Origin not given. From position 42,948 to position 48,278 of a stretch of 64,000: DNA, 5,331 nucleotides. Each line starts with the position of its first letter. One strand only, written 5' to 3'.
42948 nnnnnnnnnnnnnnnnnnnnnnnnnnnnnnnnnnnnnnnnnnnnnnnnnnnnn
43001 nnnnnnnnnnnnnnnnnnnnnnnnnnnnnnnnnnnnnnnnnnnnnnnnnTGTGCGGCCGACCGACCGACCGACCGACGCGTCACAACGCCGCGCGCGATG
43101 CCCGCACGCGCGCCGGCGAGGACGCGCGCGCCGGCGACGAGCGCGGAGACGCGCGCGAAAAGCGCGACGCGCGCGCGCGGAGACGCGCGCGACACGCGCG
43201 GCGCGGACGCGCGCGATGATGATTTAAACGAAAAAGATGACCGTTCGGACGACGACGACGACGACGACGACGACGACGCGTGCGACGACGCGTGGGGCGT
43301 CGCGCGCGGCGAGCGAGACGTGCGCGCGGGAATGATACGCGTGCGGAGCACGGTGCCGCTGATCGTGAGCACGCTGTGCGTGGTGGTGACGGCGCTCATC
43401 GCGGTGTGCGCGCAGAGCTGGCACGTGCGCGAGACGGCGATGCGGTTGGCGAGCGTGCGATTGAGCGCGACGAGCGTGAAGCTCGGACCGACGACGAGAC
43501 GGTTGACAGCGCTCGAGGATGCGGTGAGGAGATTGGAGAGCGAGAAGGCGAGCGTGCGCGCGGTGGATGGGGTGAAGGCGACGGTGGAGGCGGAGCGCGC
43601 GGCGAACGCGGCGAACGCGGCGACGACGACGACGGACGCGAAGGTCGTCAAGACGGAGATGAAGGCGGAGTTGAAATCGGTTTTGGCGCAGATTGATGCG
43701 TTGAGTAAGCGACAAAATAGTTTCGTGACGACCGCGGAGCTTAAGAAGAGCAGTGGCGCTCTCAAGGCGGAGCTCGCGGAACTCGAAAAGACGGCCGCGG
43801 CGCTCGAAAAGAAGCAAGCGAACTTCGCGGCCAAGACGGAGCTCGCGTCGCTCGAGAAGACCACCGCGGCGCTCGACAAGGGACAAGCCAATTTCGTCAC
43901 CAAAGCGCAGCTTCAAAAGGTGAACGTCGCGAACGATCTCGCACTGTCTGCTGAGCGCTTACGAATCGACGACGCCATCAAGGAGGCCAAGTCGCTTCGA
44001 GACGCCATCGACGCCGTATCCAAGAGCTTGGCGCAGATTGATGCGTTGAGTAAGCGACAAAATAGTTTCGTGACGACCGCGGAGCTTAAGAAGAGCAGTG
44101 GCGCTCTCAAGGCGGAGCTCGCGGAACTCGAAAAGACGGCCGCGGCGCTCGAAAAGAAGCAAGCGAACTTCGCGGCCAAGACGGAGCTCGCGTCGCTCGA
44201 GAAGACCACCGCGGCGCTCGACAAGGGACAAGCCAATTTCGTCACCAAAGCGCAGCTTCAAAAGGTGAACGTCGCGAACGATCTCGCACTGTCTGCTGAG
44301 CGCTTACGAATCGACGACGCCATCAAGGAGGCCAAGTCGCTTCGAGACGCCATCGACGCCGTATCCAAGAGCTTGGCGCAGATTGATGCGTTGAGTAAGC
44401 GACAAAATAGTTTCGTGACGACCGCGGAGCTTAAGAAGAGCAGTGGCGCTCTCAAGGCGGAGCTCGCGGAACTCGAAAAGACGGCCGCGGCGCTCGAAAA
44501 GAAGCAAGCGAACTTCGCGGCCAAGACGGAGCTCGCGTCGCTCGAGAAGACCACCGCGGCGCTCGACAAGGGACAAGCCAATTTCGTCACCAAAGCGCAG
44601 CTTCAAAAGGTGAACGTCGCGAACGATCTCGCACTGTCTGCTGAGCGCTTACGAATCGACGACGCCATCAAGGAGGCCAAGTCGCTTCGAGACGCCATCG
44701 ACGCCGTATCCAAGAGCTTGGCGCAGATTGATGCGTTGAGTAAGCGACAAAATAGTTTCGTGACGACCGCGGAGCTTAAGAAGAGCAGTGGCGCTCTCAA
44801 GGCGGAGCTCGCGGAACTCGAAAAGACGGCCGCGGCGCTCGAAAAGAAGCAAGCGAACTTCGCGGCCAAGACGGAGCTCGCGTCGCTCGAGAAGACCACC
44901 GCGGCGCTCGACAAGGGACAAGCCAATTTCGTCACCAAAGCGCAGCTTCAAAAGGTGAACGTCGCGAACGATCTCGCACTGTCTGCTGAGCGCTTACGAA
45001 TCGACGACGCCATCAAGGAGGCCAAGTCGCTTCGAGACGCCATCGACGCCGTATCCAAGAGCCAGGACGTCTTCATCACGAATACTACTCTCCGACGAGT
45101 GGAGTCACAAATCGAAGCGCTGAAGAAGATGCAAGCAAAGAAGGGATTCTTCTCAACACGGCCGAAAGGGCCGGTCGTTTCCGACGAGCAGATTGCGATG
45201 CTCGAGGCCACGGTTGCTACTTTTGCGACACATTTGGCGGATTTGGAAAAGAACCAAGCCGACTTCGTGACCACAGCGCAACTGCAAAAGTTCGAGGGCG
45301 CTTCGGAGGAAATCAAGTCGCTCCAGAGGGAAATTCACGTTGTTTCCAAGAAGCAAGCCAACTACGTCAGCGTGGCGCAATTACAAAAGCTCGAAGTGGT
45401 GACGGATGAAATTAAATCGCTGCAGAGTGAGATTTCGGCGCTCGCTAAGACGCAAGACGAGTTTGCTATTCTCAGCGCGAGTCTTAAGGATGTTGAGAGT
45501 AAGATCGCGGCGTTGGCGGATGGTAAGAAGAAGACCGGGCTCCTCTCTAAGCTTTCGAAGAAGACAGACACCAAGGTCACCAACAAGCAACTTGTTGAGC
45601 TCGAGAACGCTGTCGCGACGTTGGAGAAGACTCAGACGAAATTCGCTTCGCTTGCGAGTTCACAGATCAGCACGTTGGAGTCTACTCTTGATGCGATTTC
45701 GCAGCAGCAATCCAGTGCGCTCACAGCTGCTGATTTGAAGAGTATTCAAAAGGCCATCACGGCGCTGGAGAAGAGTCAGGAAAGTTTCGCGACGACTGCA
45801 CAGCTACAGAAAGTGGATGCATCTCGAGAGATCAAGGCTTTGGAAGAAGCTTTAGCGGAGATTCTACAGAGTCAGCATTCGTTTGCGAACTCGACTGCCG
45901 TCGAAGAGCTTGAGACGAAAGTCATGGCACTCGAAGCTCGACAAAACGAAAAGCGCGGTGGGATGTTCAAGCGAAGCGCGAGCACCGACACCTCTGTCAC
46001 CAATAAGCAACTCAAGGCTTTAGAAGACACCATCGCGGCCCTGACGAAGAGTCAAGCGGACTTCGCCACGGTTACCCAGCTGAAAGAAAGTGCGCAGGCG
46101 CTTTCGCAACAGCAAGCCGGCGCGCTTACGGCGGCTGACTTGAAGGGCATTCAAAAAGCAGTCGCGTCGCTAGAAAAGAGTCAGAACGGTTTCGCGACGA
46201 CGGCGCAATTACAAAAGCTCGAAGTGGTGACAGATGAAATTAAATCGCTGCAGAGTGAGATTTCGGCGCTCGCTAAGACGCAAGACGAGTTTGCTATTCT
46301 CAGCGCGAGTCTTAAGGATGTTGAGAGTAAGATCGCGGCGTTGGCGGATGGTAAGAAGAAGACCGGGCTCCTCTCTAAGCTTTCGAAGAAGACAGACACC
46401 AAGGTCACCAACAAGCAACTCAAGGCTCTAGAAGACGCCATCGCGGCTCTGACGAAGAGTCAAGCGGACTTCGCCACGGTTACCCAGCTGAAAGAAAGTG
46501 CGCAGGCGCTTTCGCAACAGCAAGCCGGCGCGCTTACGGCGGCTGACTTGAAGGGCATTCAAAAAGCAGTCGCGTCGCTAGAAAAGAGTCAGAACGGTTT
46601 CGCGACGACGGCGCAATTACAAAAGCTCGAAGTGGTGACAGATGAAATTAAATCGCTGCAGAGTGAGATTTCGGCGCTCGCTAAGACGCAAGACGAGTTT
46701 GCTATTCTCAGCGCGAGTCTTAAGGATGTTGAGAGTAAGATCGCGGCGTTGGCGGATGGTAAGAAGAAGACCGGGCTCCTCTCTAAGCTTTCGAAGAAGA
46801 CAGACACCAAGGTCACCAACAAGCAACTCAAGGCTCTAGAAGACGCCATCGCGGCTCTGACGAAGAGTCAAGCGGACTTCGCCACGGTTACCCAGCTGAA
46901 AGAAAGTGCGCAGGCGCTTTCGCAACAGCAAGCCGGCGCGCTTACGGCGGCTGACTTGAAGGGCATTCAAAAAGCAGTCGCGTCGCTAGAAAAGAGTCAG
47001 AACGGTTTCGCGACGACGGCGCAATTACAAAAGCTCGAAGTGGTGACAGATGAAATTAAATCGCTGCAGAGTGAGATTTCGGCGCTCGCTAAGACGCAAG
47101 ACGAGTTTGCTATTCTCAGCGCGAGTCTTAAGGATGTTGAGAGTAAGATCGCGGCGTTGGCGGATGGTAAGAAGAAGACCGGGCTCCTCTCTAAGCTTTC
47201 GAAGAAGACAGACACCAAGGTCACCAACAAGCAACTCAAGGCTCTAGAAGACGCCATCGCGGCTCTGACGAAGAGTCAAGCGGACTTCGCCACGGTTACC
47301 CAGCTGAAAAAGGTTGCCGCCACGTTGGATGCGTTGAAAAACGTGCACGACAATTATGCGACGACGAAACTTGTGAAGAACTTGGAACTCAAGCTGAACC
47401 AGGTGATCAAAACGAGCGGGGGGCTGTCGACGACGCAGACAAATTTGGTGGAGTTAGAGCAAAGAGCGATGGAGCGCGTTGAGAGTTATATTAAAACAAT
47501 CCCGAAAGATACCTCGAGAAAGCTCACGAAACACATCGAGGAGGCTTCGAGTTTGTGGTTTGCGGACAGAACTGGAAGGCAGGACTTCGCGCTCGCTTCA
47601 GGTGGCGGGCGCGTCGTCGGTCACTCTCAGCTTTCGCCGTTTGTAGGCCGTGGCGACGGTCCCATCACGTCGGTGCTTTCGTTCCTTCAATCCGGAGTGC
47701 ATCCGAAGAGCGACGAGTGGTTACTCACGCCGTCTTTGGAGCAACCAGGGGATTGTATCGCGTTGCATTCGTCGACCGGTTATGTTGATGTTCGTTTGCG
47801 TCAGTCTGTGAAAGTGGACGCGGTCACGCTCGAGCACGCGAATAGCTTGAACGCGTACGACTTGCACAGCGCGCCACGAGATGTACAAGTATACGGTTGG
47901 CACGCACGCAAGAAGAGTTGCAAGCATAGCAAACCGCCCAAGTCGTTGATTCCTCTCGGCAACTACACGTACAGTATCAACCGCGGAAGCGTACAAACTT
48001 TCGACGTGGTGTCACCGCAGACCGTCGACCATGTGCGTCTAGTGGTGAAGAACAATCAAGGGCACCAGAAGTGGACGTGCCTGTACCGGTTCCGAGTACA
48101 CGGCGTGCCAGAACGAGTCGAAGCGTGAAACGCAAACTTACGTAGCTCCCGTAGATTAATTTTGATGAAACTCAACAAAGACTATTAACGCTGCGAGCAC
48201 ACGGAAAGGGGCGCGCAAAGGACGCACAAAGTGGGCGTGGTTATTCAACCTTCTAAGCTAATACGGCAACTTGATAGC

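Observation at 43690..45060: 345-bp x4 repeat block with identical antisense ORFs: copy number is probably unstable or mis-assembled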

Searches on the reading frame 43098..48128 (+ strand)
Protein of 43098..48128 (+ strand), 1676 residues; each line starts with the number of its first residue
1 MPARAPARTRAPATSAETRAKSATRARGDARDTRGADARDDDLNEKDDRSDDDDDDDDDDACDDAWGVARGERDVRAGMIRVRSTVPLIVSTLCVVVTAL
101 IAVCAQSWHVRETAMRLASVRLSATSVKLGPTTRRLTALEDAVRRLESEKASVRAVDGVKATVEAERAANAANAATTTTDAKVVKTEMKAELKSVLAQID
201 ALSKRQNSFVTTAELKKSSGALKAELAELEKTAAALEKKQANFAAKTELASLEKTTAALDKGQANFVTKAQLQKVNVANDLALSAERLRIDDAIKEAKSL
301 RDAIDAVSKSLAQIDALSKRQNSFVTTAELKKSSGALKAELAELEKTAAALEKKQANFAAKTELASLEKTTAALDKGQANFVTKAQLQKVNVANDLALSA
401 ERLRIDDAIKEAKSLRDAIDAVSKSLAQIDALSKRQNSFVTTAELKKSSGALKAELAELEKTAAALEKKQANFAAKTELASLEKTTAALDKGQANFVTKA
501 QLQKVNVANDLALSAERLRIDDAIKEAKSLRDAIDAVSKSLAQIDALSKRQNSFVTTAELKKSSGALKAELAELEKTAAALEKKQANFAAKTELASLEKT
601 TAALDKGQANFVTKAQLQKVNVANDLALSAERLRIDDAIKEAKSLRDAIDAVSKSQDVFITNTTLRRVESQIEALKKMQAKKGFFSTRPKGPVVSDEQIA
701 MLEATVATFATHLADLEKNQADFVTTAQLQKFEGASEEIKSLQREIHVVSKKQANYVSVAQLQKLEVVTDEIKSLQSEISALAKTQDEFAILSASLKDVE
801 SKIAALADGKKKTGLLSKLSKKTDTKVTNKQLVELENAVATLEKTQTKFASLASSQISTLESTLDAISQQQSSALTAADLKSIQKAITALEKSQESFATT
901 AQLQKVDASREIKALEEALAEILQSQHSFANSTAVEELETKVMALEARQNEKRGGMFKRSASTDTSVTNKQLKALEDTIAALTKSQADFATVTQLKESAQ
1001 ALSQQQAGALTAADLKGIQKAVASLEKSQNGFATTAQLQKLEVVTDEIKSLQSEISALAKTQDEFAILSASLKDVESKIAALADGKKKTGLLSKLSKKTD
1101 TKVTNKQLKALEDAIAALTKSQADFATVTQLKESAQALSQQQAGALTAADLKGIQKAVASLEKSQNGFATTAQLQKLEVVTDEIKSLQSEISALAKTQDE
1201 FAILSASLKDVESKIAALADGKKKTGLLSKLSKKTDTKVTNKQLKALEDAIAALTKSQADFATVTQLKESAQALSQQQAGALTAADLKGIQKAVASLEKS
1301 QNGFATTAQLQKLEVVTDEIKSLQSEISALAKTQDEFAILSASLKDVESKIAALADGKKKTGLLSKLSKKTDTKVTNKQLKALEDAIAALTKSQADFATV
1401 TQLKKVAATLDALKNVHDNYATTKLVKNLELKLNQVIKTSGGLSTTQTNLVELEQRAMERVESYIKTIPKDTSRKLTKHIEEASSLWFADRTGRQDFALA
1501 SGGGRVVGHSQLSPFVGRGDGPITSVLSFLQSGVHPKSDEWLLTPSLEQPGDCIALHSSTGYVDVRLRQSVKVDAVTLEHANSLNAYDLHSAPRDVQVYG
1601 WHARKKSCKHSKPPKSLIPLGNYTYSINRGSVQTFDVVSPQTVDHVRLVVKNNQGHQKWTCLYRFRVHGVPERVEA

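Call 4: search_protein_families(library=pfam, proteins=[window:43098-48128:+], max_evalue=0.1)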
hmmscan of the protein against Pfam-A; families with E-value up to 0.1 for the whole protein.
window:43098-48128:+ (1676 aa): 7 families
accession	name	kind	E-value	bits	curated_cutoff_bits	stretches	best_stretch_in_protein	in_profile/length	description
PF07738.19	Sad1_UNC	-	1.1e-25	90.7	22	1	1540-1670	9-131/132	Sad1 / UNC-like C-terminal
PF01799.25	Fer2_2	-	9.2e-06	26.1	30.3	0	1014-1049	10-45/75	[2Fe-2S] binding domain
PF19355.4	DUF5932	-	0.0017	18.6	23.7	0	910-988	31-109/111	Family of unknown function (DUF5932)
PF20271.3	CATASP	-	0.0043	17.4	29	0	1007-1037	30-60/86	CATRA-Associated Small Protein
PF11464.13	Rbsn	-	0.019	15.1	26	0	787-805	23-41/42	Rabenosyn Rab binding domain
PF21157.2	DksA_N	-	0.025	15.3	27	0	1425-1483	9-67/71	DnaK suppressor protein DksA, N-terminal domain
PF24069.1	DUF7364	-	0.047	14.8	27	0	768-808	23-63/74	Family of unknown function (DUF7364)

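Call 6: find_encoding_contigs(protein=window:43098-48128:+, flank=10000, max_places=10)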
Protein window:43098-48128:+ (1676 aa): no gene with exactly this product is on record in the collection.

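Call 20: find_related_loci(query=window:43098-48125:+, collection=metagenome_contigs, flank=6000)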
Query window:43098-48125:+ (1676 aa) in metagenome_contigs; peptide patterns used: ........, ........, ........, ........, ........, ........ (x = any residue, [..] = any of these).
600 stretches matched a pattern, but none encodes a relative of the query by tblastn (E <= 1e-3).

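Call 21: find_related_loci(query=window:43683-48125:+, collection=metagenome_contigs, flank=6000)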
Query window:43683-48125:+ (1481 aa) in metagenome_contigs; peptide patterns used: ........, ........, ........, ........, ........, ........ (x = any residue, [..] = any of these).
164 stretches matched a pattern; 9 encode a relative of the query (tblastn E <= 1e-3); 9 distinct loci.
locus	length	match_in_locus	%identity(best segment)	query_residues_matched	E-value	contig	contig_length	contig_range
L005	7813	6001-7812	100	1-1251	0e+0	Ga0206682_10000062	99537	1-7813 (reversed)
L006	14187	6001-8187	78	1-1481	0e+0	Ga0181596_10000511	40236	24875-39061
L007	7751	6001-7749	100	1-1251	0e+0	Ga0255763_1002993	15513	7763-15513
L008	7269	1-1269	100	352-1481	0e+0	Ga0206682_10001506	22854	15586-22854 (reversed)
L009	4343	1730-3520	71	1-1481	0e+0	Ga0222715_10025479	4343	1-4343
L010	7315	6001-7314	100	1-1251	0e+0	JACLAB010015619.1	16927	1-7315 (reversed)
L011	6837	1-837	99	1203-1481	0e+0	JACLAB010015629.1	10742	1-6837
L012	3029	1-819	99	1209-1481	0e+0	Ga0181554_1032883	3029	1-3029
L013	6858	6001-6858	100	1-1260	1e-159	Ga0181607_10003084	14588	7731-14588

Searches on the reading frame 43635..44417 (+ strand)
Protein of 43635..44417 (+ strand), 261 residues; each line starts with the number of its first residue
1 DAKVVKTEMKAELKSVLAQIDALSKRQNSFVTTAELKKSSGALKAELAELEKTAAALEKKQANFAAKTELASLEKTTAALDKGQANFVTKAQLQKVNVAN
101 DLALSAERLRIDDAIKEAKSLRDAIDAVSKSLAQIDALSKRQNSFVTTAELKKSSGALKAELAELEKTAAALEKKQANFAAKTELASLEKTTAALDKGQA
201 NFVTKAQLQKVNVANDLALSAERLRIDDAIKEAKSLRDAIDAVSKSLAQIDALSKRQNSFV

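Call 30: predict_structure(protein=window:43635-44417:+)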
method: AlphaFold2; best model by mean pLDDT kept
length: 261 residues; sequences in the alignment: 1
mean_pLDDT: 63.3   pTM: 0.27
mean pLDDT of the five models: 63.3, 62.6, 54.7, 52.6, 48.3
residues with pLDDT >= 90: 0; 70-90: 73; 50-70: 158; < 50: 30
segments of 3 or more residues with pLDDT < 50: 1-6, 29-31, 83-85, 143-146, 198-200, 258-261
pLDDT, mean of each block of 10 residues (from residue 1): 48 69 55 59 70 67 56 56 52 67 68 70 73 64 49 66 70 64 57 52 61 71 71 75 76 60 42
secondary structure, 60 per line:
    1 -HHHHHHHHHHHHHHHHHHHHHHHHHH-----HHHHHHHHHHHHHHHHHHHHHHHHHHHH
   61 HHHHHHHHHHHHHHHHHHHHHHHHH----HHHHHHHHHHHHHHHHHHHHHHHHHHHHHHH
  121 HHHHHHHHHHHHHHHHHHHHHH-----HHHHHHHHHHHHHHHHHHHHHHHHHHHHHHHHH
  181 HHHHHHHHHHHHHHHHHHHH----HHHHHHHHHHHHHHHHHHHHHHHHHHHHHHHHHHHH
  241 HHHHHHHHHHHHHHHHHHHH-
elements in order: H2-27 H33-85 H90-142 H148-200 H205-260

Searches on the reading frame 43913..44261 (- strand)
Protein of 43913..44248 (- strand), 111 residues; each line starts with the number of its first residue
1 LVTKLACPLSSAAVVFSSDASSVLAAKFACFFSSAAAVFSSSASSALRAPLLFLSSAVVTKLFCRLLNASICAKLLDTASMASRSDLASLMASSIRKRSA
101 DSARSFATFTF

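Call 4: search_protein_families(library=pfam, proteins=[window:43913-44248:-, window:43959-44261:-], max_evalue=0.1)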
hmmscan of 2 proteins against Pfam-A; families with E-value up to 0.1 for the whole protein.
window:43913-44248:- (111 aa): 0 families

window:43959-44261:- (100 aa): 0 families
